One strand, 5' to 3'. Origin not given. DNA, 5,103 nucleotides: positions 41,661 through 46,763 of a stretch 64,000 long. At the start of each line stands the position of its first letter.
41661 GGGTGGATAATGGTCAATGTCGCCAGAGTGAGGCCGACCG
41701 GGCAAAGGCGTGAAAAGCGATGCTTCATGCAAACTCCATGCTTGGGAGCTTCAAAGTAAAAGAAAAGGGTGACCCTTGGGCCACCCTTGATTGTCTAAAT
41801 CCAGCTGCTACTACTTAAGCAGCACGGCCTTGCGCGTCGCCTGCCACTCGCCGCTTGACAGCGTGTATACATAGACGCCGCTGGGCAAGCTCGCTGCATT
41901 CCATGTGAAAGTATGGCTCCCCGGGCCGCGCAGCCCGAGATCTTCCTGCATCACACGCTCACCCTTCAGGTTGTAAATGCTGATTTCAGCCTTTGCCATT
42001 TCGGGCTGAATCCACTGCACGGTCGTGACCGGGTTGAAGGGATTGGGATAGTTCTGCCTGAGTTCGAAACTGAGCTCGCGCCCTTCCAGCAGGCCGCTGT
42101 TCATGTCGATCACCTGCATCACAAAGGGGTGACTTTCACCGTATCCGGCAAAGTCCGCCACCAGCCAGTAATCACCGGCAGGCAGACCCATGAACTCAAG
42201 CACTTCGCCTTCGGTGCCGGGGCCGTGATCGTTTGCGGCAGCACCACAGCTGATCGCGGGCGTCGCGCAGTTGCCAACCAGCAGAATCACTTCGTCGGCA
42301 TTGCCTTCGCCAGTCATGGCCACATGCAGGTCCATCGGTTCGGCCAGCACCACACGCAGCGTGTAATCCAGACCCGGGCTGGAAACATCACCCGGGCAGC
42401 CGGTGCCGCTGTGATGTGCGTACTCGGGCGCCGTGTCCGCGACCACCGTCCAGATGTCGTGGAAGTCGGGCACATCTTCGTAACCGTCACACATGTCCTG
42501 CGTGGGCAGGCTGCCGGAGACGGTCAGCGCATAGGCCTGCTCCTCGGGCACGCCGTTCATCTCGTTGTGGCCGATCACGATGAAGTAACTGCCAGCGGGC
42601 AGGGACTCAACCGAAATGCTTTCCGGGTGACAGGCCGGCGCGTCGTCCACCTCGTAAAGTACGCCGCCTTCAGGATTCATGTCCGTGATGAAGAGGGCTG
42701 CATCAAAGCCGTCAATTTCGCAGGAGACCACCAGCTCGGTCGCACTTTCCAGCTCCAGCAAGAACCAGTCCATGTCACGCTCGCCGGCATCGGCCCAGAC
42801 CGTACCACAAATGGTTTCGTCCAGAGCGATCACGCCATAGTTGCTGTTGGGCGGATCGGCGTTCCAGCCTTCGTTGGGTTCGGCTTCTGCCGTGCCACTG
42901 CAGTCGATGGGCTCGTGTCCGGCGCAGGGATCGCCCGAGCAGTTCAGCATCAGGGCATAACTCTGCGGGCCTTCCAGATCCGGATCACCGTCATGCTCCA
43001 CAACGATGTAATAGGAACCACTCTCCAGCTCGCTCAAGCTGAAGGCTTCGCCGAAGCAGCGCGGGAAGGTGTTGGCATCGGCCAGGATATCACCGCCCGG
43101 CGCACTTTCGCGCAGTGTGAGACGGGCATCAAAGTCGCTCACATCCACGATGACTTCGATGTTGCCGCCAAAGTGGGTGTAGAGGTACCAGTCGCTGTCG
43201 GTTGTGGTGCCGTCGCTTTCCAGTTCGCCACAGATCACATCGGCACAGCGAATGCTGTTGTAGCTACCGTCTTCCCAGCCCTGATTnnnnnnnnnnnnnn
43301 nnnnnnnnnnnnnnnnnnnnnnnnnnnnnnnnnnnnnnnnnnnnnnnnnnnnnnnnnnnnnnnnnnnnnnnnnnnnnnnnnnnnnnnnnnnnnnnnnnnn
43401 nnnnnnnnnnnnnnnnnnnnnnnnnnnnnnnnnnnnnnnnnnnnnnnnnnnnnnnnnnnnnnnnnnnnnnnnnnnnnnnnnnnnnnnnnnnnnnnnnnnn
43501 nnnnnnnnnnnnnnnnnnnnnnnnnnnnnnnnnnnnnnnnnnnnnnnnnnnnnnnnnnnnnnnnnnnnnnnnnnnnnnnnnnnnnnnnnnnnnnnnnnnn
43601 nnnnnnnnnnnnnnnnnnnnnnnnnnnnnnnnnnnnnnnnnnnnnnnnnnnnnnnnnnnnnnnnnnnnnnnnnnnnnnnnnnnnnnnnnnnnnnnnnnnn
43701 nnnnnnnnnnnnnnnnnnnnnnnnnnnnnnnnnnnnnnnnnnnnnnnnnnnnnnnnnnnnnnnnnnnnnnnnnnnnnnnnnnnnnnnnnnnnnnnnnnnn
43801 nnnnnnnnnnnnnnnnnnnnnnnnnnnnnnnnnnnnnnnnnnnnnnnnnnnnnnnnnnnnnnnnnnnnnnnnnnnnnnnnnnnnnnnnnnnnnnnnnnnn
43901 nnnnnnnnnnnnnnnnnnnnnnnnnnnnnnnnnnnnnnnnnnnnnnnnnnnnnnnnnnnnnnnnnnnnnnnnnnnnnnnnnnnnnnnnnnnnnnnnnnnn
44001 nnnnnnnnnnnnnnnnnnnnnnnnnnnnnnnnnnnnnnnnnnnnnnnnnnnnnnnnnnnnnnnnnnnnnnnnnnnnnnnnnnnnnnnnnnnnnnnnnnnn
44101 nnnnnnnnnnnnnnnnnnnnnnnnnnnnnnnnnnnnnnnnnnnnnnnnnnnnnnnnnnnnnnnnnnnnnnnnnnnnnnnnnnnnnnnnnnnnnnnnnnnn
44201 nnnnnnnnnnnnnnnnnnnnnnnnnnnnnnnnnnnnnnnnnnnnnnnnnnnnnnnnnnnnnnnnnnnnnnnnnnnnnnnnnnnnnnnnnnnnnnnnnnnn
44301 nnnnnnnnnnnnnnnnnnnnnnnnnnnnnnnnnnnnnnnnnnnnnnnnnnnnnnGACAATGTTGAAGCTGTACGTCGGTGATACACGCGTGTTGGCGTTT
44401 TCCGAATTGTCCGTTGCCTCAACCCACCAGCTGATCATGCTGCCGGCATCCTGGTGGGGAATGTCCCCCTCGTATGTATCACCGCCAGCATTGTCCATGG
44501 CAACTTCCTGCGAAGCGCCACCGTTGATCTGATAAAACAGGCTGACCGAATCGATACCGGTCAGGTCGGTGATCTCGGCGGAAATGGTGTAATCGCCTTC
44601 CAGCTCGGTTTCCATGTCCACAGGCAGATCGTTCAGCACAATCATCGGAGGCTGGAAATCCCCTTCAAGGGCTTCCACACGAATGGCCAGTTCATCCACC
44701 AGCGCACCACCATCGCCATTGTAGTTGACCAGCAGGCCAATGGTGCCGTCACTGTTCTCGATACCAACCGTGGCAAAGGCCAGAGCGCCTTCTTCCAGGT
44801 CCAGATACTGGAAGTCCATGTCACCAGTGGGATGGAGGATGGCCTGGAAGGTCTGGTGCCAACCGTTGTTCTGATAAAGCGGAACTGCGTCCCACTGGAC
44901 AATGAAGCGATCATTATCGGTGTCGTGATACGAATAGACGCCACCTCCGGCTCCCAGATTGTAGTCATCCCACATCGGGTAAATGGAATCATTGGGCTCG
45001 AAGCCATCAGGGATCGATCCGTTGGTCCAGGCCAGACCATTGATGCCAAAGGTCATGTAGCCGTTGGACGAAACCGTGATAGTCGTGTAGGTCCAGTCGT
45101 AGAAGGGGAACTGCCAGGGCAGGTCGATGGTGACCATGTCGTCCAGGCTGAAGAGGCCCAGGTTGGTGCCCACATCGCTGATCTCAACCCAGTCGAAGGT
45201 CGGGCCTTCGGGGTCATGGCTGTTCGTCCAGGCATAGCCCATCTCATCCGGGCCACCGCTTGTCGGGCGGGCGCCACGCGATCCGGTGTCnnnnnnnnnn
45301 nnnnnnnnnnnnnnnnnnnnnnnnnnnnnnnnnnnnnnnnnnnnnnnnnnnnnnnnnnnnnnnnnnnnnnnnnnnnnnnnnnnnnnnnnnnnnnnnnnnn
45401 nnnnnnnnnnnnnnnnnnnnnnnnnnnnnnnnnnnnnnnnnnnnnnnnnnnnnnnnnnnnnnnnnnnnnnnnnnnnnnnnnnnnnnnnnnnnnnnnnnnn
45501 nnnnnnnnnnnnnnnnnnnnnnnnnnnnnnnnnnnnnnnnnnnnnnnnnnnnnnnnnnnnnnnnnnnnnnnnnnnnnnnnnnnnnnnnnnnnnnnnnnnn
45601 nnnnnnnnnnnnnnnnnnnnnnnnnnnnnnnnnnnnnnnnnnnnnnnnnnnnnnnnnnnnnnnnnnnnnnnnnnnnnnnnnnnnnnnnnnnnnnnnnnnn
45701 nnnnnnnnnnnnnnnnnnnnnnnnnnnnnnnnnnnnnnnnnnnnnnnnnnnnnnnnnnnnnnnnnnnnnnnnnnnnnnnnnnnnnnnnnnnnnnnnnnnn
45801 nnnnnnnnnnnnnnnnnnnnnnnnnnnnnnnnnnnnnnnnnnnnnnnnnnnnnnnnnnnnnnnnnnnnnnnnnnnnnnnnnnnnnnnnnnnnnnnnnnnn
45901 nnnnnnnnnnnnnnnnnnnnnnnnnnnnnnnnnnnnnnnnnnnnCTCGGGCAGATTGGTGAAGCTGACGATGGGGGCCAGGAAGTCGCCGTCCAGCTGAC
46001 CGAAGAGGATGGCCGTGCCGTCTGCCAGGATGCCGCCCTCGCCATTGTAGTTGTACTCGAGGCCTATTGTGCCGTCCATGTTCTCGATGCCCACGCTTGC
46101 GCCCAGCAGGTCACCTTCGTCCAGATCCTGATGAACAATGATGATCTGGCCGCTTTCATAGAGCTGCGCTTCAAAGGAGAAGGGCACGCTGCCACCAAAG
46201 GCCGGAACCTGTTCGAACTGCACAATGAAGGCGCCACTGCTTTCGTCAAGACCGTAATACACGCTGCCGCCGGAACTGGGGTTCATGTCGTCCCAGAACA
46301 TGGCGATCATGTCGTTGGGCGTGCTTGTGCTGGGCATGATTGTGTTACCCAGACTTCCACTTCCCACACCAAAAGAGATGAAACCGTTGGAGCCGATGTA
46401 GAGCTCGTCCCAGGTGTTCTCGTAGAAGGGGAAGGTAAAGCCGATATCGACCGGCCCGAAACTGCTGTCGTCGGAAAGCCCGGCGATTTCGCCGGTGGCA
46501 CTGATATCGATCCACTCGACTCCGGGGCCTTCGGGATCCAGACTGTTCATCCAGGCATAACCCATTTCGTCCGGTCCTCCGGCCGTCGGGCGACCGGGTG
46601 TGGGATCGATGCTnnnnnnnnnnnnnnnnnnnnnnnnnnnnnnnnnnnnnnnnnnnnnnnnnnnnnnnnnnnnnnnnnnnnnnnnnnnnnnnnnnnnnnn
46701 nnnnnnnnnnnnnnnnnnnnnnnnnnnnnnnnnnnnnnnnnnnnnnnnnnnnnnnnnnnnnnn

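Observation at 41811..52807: Nidogen-type (NIDO-like) modules repeated three times in each giant protein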

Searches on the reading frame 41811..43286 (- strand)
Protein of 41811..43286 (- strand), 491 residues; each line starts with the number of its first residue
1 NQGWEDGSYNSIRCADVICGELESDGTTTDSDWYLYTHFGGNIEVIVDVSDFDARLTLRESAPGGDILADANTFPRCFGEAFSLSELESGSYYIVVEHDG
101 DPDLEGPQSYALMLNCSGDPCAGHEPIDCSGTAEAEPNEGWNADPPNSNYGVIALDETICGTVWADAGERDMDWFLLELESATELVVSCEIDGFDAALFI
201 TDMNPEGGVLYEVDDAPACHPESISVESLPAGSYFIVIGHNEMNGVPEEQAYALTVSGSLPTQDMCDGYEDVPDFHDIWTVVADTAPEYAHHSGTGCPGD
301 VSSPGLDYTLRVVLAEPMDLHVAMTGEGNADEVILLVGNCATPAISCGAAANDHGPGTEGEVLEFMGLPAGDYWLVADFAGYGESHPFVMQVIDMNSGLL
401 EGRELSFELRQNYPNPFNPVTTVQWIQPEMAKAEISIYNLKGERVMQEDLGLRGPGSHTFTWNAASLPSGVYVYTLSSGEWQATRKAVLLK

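Call 47: search_protein_families(library=pfam, proteins=[window:41811-43286:-], max_evalue=5)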
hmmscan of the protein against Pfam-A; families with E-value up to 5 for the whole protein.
window:41811-43286:- (491 aa): 5 families
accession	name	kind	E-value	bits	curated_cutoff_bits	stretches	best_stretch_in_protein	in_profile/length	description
PF18962.6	Por_Secre_tail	-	3e-13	50.3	27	1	413-488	2-74/75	Secretion system C-terminal sorting domain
PF04151.21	PPC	-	2.2e-07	32.1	25.9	1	173-238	3-68/70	Bacterial pre-peptidase C-terminal domain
PF13860.13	FlgD_ig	-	2.3e-06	27.9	27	1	430-477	22-74/79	FlgD Ig-like domain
PF13585.12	CHU_C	-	0.0002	21.9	27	1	422-482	19-77/86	CHU_C Type IX secretion signal domain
PF13620.12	CarboxypepD_reg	-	0.051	14.4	32.3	0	365-385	42-62/82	Carboxypeptidase regulatory-like domain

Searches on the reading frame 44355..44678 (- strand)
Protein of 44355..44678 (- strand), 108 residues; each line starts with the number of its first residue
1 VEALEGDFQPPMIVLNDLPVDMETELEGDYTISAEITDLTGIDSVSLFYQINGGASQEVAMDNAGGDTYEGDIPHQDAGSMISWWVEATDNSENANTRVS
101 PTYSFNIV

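Call 76: search_solved_structures(query=A5, max_evalue=1, show_alignments=2)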
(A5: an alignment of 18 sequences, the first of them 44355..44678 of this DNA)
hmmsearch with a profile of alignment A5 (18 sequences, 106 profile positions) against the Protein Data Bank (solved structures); distinct sequences matched with E-value up to 1: 19.
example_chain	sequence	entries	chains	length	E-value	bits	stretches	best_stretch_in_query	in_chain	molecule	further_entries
4ytg_A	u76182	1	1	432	2.3e-06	30.8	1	19-96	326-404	Peptidylarginine deiminase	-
5ak8_A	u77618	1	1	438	2.4e-06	30.7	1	19-96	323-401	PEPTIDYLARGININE DEIMINASE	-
4yt9_A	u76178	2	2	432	2.4e-06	30.7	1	19-96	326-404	Peptidylarginine deiminase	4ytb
6i0x_A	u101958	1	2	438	2.4e-06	30.7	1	19-96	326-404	Peptidylarginine deiminase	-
5ak7_A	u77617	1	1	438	2.5e-06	30.7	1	19-96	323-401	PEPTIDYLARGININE DEIMINASE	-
7quz_AAA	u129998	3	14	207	0.00029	24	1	41-87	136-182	Beta-1,3-glucanase bglH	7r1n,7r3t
2wd0_A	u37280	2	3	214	0.09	16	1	22-92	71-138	CADHERIN-23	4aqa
7scm_A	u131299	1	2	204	0.1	15.8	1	22-97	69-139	Cadherin 23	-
7n4p_A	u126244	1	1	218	0.11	15.7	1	22-97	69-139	Cadherin 23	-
8d40_A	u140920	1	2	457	0.15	15.3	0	21-95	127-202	Cadherin EGF LAG seven-pass G-type receptor 1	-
6a6c_A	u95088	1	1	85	0.28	14.4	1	45-92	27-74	Beta-1,3-glucanase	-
3mvs_A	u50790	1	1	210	0.32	14.2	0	22-92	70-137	Cadherin-23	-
4aqe_A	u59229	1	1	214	0.34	14.2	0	22-92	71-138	CADHERIN-23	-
2wcp_A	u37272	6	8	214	0.34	14.1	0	22-92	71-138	CADHERIN-23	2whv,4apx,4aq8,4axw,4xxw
6n2e_C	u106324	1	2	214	0.34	14.1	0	22-92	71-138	Cadherin-23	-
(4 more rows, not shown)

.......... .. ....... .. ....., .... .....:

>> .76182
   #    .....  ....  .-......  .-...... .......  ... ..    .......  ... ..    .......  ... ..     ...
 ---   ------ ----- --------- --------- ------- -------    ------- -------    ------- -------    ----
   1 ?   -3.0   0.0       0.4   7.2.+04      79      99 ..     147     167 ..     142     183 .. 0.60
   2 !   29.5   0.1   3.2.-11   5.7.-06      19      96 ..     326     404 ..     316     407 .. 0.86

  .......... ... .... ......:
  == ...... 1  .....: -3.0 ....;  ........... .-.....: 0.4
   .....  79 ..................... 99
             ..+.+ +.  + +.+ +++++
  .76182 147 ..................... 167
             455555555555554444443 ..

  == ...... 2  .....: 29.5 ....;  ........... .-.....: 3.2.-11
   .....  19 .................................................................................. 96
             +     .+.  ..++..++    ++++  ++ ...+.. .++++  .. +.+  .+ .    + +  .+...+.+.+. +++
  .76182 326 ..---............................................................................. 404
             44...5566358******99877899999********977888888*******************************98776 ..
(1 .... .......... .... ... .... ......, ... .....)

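Call 77: search_protein_families(library=pfam, alignment_id=A5, max_evalue=0.01)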
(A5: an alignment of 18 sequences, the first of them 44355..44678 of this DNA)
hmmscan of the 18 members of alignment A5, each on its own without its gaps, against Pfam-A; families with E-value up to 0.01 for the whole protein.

A. member 1, window:44355-44678:- (108 aa): 1 family
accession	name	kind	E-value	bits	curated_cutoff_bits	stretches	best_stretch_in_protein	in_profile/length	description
PF22184.2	CBM_56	-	3.7e-06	27.5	27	1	42-93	21-71/75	Carbohydrate binding module family 56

B. families by the number of members that match (of 18 scanned): 5 families
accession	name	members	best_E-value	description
PF22184.2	CBM_56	11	1.3e-07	Carbohydrate binding module family 56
PF11896.14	GlgE_dom_N_S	2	0.00076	Alpha-1,4-glucan:maltose-1-phosphate maltosyltransferase, domain N/S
PF24893.1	DUF7743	1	0.0024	Domain of unknown function (DUF7743)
PF14430.11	Imm1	1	0.0051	Immunity protein Imm1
PF01459.28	Porin_3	1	0.0091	Eukaryotic porin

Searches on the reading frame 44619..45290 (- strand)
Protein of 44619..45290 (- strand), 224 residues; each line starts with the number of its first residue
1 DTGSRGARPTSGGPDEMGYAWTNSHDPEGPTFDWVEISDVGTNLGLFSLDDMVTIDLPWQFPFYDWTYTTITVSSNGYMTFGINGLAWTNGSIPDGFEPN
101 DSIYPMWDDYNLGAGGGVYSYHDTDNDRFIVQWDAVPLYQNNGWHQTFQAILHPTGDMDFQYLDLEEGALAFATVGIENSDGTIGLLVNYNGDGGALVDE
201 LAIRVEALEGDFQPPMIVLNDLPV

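Call 20: search_protein_families(library=pfam, proteins=[window:44619-45290:-], max_evalue=1)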
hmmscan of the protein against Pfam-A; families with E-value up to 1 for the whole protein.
window:44619-45290:- (224 aa): 2 families
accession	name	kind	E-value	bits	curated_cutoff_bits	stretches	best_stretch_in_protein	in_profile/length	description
PF06119.19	NIDO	-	1.9e-07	31.7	25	1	128-186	81-142/186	Nidogen-like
PF18425.6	CspB_prodomain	-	0.053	13.9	25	1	174-212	25-63/89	Csp protease B prodomain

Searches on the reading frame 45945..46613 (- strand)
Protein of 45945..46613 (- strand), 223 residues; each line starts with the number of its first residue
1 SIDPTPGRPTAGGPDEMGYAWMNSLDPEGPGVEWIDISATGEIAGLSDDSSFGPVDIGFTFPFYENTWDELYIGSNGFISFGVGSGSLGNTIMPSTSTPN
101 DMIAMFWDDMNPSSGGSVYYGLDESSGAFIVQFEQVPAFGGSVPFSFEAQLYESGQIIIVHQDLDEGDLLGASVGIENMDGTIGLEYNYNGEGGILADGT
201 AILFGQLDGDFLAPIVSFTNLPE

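Call 20: search_protein_families(library=pfam, proteins=[window:45945-46613:-], max_evalue=1)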
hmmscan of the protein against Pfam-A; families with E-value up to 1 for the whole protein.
window:45945-46613:- (223 aa): 1 family
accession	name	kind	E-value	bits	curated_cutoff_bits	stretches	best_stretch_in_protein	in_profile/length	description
PF06119.19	NIDO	-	1.6e-06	28.7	25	1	70-129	2-58/186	Nidogen-like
